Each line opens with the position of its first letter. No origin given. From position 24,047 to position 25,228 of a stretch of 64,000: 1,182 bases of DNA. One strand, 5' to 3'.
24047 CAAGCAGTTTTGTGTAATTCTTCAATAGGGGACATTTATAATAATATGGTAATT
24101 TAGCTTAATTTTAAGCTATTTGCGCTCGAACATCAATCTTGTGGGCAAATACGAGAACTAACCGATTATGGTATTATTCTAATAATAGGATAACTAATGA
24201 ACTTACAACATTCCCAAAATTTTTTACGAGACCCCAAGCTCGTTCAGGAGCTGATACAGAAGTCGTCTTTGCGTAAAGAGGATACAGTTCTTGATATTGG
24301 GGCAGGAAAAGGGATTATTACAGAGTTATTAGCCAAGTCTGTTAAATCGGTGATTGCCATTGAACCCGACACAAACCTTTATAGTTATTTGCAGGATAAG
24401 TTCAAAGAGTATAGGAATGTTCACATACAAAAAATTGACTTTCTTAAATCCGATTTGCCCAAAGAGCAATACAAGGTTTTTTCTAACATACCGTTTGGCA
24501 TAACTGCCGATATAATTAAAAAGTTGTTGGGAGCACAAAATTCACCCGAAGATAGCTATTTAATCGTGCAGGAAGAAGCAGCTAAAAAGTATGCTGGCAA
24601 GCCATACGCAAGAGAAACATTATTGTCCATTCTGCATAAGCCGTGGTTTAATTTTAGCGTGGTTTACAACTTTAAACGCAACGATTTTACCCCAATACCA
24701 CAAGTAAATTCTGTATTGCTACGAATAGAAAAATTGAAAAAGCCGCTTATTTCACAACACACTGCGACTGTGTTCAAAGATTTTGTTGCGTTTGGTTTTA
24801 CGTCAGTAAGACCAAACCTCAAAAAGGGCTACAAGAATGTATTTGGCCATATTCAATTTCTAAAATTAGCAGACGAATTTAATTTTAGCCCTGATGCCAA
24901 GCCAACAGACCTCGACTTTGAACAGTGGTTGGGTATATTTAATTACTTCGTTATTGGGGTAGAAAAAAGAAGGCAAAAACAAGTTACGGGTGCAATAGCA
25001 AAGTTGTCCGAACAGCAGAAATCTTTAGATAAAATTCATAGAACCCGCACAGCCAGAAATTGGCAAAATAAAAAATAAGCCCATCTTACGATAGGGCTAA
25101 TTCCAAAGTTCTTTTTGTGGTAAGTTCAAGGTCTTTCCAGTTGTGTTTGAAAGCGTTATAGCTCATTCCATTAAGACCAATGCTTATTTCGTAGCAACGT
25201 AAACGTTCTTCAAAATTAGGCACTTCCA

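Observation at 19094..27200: Integrative element with serine recombinase, Xis and Rep, carrying an Erm-like rRNA methyltransferase and an APH-family kinase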

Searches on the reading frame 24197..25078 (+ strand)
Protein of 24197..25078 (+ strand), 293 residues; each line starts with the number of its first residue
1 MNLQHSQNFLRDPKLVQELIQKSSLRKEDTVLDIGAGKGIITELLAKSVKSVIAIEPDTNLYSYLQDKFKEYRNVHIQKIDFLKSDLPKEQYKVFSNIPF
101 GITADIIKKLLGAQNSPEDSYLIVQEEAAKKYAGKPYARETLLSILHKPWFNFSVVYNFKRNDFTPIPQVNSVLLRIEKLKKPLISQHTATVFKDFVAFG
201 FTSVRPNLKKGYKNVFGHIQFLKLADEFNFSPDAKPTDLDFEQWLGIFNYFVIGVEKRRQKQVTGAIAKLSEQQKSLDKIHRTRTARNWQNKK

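Call 3: search_protein_families(library=pfam, proteins=[window:24197-25078:+], max_evalue=0.01)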
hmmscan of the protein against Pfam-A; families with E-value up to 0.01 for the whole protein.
window:24197-25078:+ (293 aa): 8 families
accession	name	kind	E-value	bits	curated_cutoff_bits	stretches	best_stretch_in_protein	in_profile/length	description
PF00398.26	RrnaAD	-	1.8e-53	181.8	24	1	3-251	6-261/263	Ribosomal RNA adenine dimethylase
PF13649.12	Methyltransf_25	-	1e-06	29.8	27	1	31-94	1-67/97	Methyltransferase domain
PF13489.12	Methyltransf_23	-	2.3e-05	24.6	27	1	15-72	8-70/164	Methyltransferase domain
PF05219.18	DREV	-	3.4e-05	23.5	26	1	16-77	83-142/265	DREV methyltransferase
PF08241.18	Methyltransf_11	-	7.6e-05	23.7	21.2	1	32-92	1-61/95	Methyltransferase domain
PF08242.18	Methyltransf_12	-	0.00096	20.3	30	1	32-92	1-63/98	Methyltransferase domain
PF01135.25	PCMT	-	0.0013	19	20.3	1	13-75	59-126/210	Protein-L-isoaspartate(D-aspartate) O-methyltransferase (PCMT)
PF01728.25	FtsJ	-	0.0015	18.9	24.1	1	17-107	10-100/181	FtsJ-like methyltransferase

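Call 4: search_protein_families(library=ncbifam, proteins=[window:24197-25078:+], max_evalue=0.01)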
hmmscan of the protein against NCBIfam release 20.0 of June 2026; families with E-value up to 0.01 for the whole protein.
window:24197-25078:+ (293 aa): 40 families (the best 25 are shown)
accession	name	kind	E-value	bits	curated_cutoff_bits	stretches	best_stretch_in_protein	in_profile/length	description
NF000499.2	Erm23S_rRNA_broad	equivalog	2.9e-71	239.7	212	1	5-250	1-243/244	23S ribosomal RNA methyltransferase Erm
NF000077.1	Erm42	exception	1.5e-58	198.4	600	1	2-288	15-301/303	23S rRNA (adenine(2058)-N(6))-methyltransferase Erm(42)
TIGR00755.1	ksgA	equivalog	1.6e-48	165.2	171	1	4-250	6-255/256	16S rRNA (adenine(1518)-N(6)/adenine(1519)-N(6))-dimethyltransferase RsmA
NF000337.1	erm_SHROVE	exception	3.6e-45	154.2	320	1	4-216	5-215/248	ErmE/ErmH/ErmO/ErmR family 23S rRNA (adenine(2058)-N(6))-methyltransferase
NF012222.1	erm_A_23S_MT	exception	4e-33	114.9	475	1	2-251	5-239/243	23S rRNA (adenine(2058)-N(6))-methyltransferase Erm(A)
NF012223.0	erm_F_23S_MT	exception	2.4e-32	112.3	575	1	6-250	12-254/266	23S rRNA (adenine(2058)-N(6))-methyltransferase Erm(F)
NF000087.1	ErmO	exception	1.1e-29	103.7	450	1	6-210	12-216/259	23S rRNA (adenine(2058)-N(6))-methyltransferase Erm(O)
NF012219.1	erm_C_23S_MT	exception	2.3e-28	99.4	530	1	2-251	5-239/244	23S rRNA (adenine(2058)-N(6))-methyltransferase Erm(C)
NF000412.1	Erm43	exception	4.2e-28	98.5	500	1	2-230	5-221/243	23S rRNA (adenine(2058)-N(6))-methyltransferase Erm(43)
NF012220.1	erm_B_23S_MT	exception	6.7e-27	94.6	525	1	2-253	4-240/245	23S rRNA (adenine(2058)-N(6))-methyltransferase Erm(B)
NF042988.1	Erm46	exception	2.6e-26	92.5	503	1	6-249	12-252/255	23S rRNA (adenine(2058)-N(6))-methyltransferase Erm(46)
NF000047.1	ErmV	exception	1.1e-25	90.5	500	1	6-208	12-214/259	23S rRNA (adenine(2058)-N(6))-methyltransferase Erm(V)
NF000024.1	ErmS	exception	1.5e-25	90.2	675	1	6-209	64-267/319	23S rRNA (adenine(2058)-N(6))-methyltransferase Erm(S)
NF045543.1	erm_G_23S_MT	exception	2.2e-24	86.6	515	1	2-253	5-241/244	23S rRNA (adenine(2058)-N(6))-methyltransferase Erm(G)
NF012218.0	erm_38_23S_MT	exception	1.4e-21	76.9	800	1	6-256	12-264/386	23S rRNA (adenine(2058)-N(6))-methyltransferase Erm(38)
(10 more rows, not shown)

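Call 8: find_homologous_proteins(query=window:24197-25078:+)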
Query window:24197-25078:+ (293 aa): 950 proteins with E <= 0.001 among 1939 candidates; the best 120 are listed.
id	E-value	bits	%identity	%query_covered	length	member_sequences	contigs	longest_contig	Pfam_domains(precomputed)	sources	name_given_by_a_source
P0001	1.5e-190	649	100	100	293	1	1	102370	PF00398.27,PF13489.13,PF13649.13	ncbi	-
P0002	4.0e-188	641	99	100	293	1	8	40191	PF00398.27,PF13489.13,PF13649.13,PF05219.18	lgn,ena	-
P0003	1.4e-186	636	98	100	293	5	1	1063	PF00398.27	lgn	-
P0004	9.1e-182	620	95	100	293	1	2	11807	PF00398.27,PF13649.13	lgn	-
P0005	3.3e-178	609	93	100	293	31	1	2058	PF00398.27,PF13489.13,PF13649.13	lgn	-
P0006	1.1e-170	584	88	100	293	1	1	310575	PF00398.27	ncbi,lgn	-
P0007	4.0e-170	582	89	100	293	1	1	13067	PF00398.27,PF13649.13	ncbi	-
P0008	1.3e-168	577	88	100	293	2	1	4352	PF00398.27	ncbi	-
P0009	2.7e-167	573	87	100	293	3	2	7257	PF00398.27,PF13649.13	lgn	-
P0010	6.1e-164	562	85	100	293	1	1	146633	PF00398.27,PF13649.13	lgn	-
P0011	6.2e-164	562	86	100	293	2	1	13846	PF00398.27,PF13489.13,PF13649.13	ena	-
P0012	5.0e-158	542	99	85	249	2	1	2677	PF00398.27,PF13489.13,PF13649.13,PF05219.18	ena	-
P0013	1.5e-148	511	77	100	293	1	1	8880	PF00398.27,PF13649.13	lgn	-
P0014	7.0e-145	499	75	100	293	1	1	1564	PF00398.27,PF13649.13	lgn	-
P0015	1.2e-132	459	70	100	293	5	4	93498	PF00398.27,PF13649.13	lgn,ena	-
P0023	8.8e-113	394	61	98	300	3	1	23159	PF00398.27,PF13649.13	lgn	-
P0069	2.1e-86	308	49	99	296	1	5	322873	PF00398.27,PF13649.13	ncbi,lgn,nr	ncbi:23S ribosomal RNA methyltransferase Erm [Candidatus Daviesbacteria bacterium]|nr:23S ribosomal 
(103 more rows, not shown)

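Call 9: find_encoding_contigs(protein=window:24197-25078:+, flank=10000, max_places=10)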
Protein window:24197-25078:+ (293 aa): no gene with exactly this product is on record in the collection.

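Call 10: find_encoding_contigs(protein=P0006, flank=10000, max_places=4)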
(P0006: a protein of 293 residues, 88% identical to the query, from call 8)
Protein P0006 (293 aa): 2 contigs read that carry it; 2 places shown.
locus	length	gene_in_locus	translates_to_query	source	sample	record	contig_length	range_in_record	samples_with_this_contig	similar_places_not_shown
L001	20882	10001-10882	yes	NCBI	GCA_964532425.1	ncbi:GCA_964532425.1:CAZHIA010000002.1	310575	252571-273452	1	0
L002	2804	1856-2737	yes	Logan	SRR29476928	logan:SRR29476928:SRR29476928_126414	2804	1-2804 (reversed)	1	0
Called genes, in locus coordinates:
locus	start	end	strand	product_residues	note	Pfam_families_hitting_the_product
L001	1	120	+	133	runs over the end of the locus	-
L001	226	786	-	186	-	PF08207:EFP_N, PF01132:EFP, PF09285:Elong-fact-P_C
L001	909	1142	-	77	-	PF01084:Ribosomal_S18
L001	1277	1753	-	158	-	PF00436:SSB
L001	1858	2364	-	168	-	PF01250:Ribosomal_S6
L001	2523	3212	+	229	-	-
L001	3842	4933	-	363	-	PF01926:MMR_HSR1, PF02421:FeoB_N (weak), PF06071:YchF-GTPase_C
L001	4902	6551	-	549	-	PF00239:Resolvase, PF07508:Recombinase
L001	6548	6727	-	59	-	PF12728:HTH_17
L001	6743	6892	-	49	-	-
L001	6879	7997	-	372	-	-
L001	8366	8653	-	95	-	PF18903:DUF5659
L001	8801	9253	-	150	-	-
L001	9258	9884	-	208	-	-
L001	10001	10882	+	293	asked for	PF00398:RrnaAD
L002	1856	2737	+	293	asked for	PF00398:RrnaAD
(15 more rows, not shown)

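Call 11: find_encoding_contigs(protein=P0010, flank=10000, max_places=4)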
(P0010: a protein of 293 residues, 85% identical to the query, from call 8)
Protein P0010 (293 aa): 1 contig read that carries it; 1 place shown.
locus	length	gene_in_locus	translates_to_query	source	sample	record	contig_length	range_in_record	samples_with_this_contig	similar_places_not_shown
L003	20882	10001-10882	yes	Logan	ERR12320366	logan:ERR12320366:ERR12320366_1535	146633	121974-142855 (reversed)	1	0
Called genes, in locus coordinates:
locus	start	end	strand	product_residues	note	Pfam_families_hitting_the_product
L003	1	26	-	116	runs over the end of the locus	-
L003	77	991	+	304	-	PF00890:FAD_binding_2, PF01134:GIDA (faint), PF01946:Thi4 (faint), PF03486:HI0933_like (faint), PF07992:Pyr_redox_2, PF12831:FAD_oxidored (faint), PF13738:Pyr_redox_3, PF00070:Pyr_redox, +1 more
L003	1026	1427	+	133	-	-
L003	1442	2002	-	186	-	PF08207:EFP_N, PF01132:EFP, PF09285:Elong-fact-P_C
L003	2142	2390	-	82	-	PF01084:Ribosomal_S18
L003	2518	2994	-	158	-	PF00436:SSB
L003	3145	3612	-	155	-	PF01250:Ribosomal_S6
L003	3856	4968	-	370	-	PF01926:MMR_HSR1, PF02421:FeoB_N, PF06071:YchF-GTPase_C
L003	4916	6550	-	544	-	PF00239:Resolvase, PF07508:Recombinase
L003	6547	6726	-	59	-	PF12728:HTH_17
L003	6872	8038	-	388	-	-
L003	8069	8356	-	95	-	-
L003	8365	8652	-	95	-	PF18903:DUF5659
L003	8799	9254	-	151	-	-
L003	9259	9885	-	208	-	-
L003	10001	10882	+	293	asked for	PF00398:RrnaAD, PF13649:Methyltransf_25 (weak)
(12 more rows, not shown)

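Call 12: find_encoding_contigs(protein=P0002, flank=10000, max_places=6)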
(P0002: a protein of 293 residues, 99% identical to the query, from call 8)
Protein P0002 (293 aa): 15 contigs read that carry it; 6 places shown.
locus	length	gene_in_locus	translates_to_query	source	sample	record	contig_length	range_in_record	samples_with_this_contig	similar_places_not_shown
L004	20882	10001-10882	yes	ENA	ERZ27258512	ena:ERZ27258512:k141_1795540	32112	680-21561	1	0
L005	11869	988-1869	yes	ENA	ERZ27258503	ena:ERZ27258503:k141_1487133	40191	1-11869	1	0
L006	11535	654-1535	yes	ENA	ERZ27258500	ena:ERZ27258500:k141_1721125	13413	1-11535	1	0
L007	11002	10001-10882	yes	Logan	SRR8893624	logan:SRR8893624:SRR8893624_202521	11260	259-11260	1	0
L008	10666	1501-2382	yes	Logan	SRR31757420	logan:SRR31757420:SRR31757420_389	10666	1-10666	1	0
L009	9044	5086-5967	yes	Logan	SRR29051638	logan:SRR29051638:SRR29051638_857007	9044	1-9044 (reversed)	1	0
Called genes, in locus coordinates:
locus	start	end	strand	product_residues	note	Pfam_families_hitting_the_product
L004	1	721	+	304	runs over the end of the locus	PF00890:FAD_binding_2, PF01134:GIDA (faint), PF01946:Thi4 (faint), PF03486:HI0933_like (faint), PF07992:Pyr_redox_2, PF12831:FAD_oxidored (faint), PF13738:Pyr_redox_3, PF00070:Pyr_redox, +1 more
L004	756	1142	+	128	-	-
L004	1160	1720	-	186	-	PF08207:EFP_N, PF01132:EFP, PF09285:Elong-fact-P_C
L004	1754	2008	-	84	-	PF01084:Ribosomal_S18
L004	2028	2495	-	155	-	PF00436:SSB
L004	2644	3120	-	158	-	PF01250:Ribosomal_S6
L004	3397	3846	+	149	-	-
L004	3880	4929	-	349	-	PF01926:MMR_HSR1, PF02421:FeoB_N (weak), PF06071:YchF-GTPase_C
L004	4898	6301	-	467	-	PF00239:Resolvase, PF07508:Recombinase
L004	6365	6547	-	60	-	PF00239:Resolvase (weak)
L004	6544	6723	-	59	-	PF12728:HTH_17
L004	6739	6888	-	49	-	-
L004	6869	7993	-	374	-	-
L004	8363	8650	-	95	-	PF18903:DUF5659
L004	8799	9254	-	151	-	-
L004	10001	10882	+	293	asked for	PF00398:RrnaAD, PF05219:DREV (faint), PF13489:Methyltransf_23 (weak), PF13649:Methyltransf_25 (weak)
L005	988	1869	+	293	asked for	PF00398:RrnaAD, PF05219:DREV (faint), PF13489:Methyltransf_23 (weak), PF13649:Methyltransf_25 (weak)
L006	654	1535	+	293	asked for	PF00398:RrnaAD, PF05219:DREV (faint), PF13489:Methyltransf_23 (weak), PF13649:Methyltransf_25 (weak)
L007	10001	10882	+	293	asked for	PF00398:RrnaAD, PF05219:DREV (faint), PF13489:Methyltransf_23 (weak), PF13649:Methyltransf_25 (weak)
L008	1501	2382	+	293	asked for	PF00398:RrnaAD, PF05219:DREV (faint), PF13489:Methyltransf_23 (weak), PF13649:Methyltransf_25 (weak)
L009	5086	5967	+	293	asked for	PF00398:RrnaAD, PF05219:DREV (faint), PF13489:Methyltransf_23 (weak), PF13649:Methyltransf_25 (weak)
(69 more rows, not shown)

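Call 13: find_encoding_contigs(protein=P0015, flank=10000, max_places=3)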
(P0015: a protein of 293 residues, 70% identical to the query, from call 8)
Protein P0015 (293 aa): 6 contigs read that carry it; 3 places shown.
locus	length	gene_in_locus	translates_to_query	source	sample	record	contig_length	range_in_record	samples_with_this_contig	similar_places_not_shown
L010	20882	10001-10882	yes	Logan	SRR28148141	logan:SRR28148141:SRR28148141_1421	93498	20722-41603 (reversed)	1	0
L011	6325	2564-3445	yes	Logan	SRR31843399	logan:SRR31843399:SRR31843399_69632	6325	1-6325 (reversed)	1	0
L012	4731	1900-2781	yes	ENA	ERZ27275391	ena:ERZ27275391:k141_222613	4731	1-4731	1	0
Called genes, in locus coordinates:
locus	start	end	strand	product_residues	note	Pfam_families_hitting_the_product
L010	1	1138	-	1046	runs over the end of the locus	PF03477:ATP-cone, PF00317:Ribonuc_red_lgN, PF02867:Ribonuc_red_lgC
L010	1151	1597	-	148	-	PF22811:Zn_ribbon_NrdR, PF03477:ATP-cone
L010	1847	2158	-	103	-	-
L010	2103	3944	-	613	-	-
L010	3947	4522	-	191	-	PF07963:N_methyl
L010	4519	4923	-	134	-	PF07963:N_methyl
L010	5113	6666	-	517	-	PF00239:Resolvase, PF07508:Recombinase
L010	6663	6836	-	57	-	PF12728:HTH_17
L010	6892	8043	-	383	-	-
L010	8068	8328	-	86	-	-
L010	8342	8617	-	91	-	PF04026:SpoVG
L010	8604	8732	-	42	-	-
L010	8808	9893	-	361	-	-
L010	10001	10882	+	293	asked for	PF00398:RrnaAD, PF13649:Methyltransf_25 (weak)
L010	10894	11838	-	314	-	PF01636:APH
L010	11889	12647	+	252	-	PF01209:Ubie_methyltran (faint), PF02353:CMAS (faint), PF03848:TehB (weak), PF13489:Methyltransf_23, PF13847:Methyltransf_31, PF08241:Methyltransf_11, PF08242:Methyltransf_12 (weak), PF13649:Methyltransf_25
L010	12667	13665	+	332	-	PF01636:APH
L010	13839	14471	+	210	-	-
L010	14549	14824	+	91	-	-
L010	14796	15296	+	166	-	PF27709:UCP014422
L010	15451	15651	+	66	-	-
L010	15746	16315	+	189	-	-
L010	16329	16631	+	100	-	PF13376:OmdA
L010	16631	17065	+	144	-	PF08818:DUF1801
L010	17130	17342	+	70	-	PF03994:DUF350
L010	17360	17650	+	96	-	PF05901:Excalibur (faint)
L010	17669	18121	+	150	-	PF10604:Polyketide_cyc2 (weak), PF08327:AHSA1 (weak)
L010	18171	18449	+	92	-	PF06961:DUF1294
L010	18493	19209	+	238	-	PF00657:Lipase_GDSL, PF13472:Lipase_GDSL_2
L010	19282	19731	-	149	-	-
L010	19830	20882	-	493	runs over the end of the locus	PF03193:RsgA_GTPase (faint), PF27840:ScmC (faint), PF00005:ABC_tran, PF02463:SMC_N (faint), PF06414:Zeta_toxin (faint), PF13191:AAA_16 (faint), PF13401:AAA_22 (faint), PF00005:ABC_tran, +5 more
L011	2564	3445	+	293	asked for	PF00398:RrnaAD, PF13649:Methyltransf_25 (weak)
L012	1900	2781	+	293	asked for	PF00398:RrnaAD, PF13649:Methyltransf_25 (weak)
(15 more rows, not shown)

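Call 14: find_encoding_contigs(protein=P0023, flank=10000, max_places=2)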
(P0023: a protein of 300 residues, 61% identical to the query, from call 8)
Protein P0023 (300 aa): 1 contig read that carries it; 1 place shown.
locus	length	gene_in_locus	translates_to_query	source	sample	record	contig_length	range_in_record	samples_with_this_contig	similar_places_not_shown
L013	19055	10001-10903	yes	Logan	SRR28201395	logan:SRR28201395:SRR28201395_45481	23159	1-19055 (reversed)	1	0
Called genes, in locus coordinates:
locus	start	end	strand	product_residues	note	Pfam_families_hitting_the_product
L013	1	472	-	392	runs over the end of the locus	PF17236:SU10_MCP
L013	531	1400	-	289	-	-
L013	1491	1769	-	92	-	-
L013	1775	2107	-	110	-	-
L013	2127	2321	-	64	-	-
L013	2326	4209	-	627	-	-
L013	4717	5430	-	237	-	PF08843:AbiEii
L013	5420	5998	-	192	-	-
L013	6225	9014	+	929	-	PF02463:SMC_N (faint), PF13476:AAA_23, PF13304:AAA_21 (weak)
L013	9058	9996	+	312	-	PF01636:APH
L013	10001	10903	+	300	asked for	PF00398:RrnaAD, PF13649:Methyltransf_25 (faint)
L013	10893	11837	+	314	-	PF01636:APH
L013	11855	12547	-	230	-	PF01177:Asp_Glu_race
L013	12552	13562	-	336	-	PF00579:tRNA-synt_1b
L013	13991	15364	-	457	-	-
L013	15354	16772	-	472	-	PF02518:HATPase_c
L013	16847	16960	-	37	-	-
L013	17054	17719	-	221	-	PF00072:Response_reg, PF00486:Trans_reg_C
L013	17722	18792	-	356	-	PF02618:YceG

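Call 15: find_encoding_contigs(protein=P0069, flank=10000, max_places=2)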
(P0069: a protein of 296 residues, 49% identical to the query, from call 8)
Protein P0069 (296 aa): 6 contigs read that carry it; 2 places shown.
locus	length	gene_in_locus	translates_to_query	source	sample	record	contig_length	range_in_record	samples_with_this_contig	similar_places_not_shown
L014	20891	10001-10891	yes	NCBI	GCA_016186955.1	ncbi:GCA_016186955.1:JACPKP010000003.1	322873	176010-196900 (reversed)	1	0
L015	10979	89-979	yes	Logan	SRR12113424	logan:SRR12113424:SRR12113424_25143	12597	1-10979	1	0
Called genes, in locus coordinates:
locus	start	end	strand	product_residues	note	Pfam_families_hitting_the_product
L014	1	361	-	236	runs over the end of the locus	PF01255:Prenyltransf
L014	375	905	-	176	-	PF01894:YjbQ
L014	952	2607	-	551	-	PF00171:Aldedh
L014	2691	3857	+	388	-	-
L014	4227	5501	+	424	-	PF02771:Acyl-CoA_dh_N, PF02770:Acyl-CoA_dh_M, PF00441:Acyl-CoA_dh_1, PF08028:Acyl-CoA_dh_2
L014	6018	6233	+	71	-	-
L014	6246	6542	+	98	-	PF12844:HTH_19, PF01381:HTH_3, PF13560:HTH_31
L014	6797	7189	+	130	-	-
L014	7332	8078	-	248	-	-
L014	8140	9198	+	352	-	PF14378:PAP2_3, PF01569:PAP2, PF00471:Ribosomal_L33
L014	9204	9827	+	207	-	-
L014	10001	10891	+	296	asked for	PF00398:RrnaAD, PF13649:Methyltransf_25 (weak)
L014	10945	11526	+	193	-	-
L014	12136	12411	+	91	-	-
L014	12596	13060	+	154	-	-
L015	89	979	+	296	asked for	PF00398:RrnaAD, PF13649:Methyltransf_25 (weak)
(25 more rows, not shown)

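Call 31: search_solved_structures(query=window:24197-25078:+, max_evalue=0.00001)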
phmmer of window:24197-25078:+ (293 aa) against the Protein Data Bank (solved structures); distinct sequences matched with E-value up to 0.00001: 33.
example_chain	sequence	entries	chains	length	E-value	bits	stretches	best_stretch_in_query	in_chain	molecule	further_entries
6nvm_A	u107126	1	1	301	5.2e-28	101.2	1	4-249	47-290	rRNA adenine N-6-methyltransferase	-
1yub_A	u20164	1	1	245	3.8e-24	88.5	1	2-252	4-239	RRNA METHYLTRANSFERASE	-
1qam_A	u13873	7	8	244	1.1e-22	83.7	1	2-251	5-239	ERMC' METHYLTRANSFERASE | ERMC' RRNA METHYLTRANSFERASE | RRNA METHYL TRANSFERASE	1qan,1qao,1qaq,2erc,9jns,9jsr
6ifw_A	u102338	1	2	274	1.2e-21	80.3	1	2-212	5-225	Ribosomal RNA small subunit methyltransferase A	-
6ifs_A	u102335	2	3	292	1.6e-19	73.3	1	6-212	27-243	Ribosomal RNA small subunit methyltransferase A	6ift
6rbd_y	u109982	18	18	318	1.7e-19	73.2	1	4-183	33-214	Dimethyladenosine transferase | rRNA adenine N(6)-methyltransferase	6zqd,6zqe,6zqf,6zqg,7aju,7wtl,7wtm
7v2l_W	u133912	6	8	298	1.7e-19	73.2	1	6-212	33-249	Ribosomal RNA small subunit methyltransferase A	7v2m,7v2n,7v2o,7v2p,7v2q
3fyc_A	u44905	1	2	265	1.9e-19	73.1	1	7-210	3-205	Probable dimethyladenosine transferase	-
3fyd_A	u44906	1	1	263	1.4e-18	70.3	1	8-210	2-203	Probable dimethyladenosine transferase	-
3grr_A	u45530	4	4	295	1.5e-18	70.2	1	6-210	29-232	Dimethyladenosine transferase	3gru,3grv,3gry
6ifv_A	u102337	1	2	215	3.3e-18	69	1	6-177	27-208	Ribosomal RNA small subunit methyltransferase A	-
3tqs_A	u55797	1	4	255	1.7e-17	66.6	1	4-244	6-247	Ribosomal RNA small subunit methyltransferase A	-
7f8a_A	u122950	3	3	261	1.9e-17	66.5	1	6-248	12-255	Erm(38)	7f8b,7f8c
6ifx_A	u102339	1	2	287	2e-17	66.4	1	6-212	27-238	Ribosomal RNA small subunit methyltransferase A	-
8x3w_A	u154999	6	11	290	3.1e-17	65.8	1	7-186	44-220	Probable ribosomal RNA small subunit methyltransferase A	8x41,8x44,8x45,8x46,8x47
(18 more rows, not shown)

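Call 32: search_dna_similar(query=window:24197-25078:+, collection=plasmids, mode=protein, max_rows=15)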
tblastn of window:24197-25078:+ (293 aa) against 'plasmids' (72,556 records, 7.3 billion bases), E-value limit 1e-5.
Records with a match: 1763; places in all: 1996; records where one place covers at least 80% of the query: 1656.
Best place of each record, by identity: <60% 1763.
By first word of the organism name: Enterococcus 785; Escherichia 291; Staphylococcus 198; Klebsiella 157; Shigella 55; Salmonella 26; Streptococcus 26; Lactococcus 18; Providencia 13; Acinetobacter 11; and 64 more.
By predicted mobility (MOB-suite, as given by PLSDB): conjugative 675; non-mobilizable 569; mobilizable 519.
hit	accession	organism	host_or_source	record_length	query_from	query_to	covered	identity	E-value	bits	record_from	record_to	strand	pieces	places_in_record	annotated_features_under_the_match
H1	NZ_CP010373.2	Escherichia coli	Homo sapiens,excreted bodily substance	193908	2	287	98%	43.0%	8e-64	224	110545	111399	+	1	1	erm: 23S ribosomal RNA methyltransferase Erm | sul2: sulfonamide resistant sul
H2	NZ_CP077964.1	Proteus mirabilis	Homo sapiens,urine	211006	2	287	98%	43.0%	8e-64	224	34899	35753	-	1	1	erm: 23S ribosomal RNA methyltransferase Erm | sul2: sulfonamide resistant sul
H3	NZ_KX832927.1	Providencia rettgeri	Homo sapiens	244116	2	287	98%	43.0%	8e-64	224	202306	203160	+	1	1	erm: 23S ribosomal RNA methyltransferase Erm | sul2: sulfonamide resistant sul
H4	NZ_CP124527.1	Psychrobacter sp. WB2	Cell culture,Feedlot Water bowl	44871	1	284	97%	40.7%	4e-62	219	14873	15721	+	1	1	erm: 23S ribosomal RNA methyltransferase Erm | erm(53): 23S rRNA (adenine(2058)-N(6))-methyltransferase Erm(53)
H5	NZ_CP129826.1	Klebsiella pneumoniae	Homo sapiens,whole organism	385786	3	288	98%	40.3%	1e-42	199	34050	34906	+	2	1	Erm(42): Erm 23S ribosomal RNA methyltransferase (x2)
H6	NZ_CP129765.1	Klebsiella pneumoniae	Homo sapiens,whole organism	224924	3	288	98%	40.3%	1e-42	199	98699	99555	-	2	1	Erm(42): Erm 23S ribosomal RNA methyltransferase (x2)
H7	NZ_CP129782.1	Klebsiella pneumoniae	Homo sapiens,whole organism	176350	3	288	98%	40.3%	1e-42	199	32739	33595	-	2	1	Erm(42): Erm 23S ribosomal RNA methyltransferase (x2)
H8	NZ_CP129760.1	Klebsiella pneumoniae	Homo sapiens,whole organism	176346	3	288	98%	40.3%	1e-42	199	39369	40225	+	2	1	Erm(42): Erm 23S ribosomal RNA methyltransferase (x2)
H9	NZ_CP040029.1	Klebsiella pneumoniae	Homo sapiens,pus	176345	3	288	98%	40.3%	1e-42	199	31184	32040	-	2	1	Erm(42): Erm 23S ribosomal RNA methyltransferase (x2)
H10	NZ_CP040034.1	Klebsiella pneumoniae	Homo sapiens,urine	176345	3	288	98%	40.3%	1e-42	199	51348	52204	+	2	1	Erm(42): Erm 23S ribosomal RNA methyltransferase (x2)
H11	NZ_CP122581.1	Klebsiella pneumoniae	Homo sapiens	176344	3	288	98%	40.3%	1e-42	199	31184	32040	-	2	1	Erm(42): Erm 23S ribosomal RNA methyltransferase (x2)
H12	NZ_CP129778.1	Klebsiella pneumoniae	Homo sapiens,whole organism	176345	3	288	98%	40.3%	1e-42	199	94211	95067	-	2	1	Erm(42): Erm 23S ribosomal RNA methyltransferase (x2)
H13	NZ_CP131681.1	Klebsiella pneumoniae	Homo sapiens,culture,Abs/pus/wd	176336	3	288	98%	40.3%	1e-42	199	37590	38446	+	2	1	Erm(42): Erm 23S ribosomal RNA methyltransferase (x2)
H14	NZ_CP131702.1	Klebsiella pneumoniae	Homo sapiens,culture,urine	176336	3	288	98%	40.3%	1e-42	199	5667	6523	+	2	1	Erm(42): Erm 23S ribosomal RNA methyltransferase (x2)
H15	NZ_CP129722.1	Klebsiella pneumoniae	Homo sapiens,whole organism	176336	3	288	98%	40.3%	1e-42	199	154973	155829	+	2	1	Erm(42): Erm 23S ribosomal RNA methyltransferase (x2)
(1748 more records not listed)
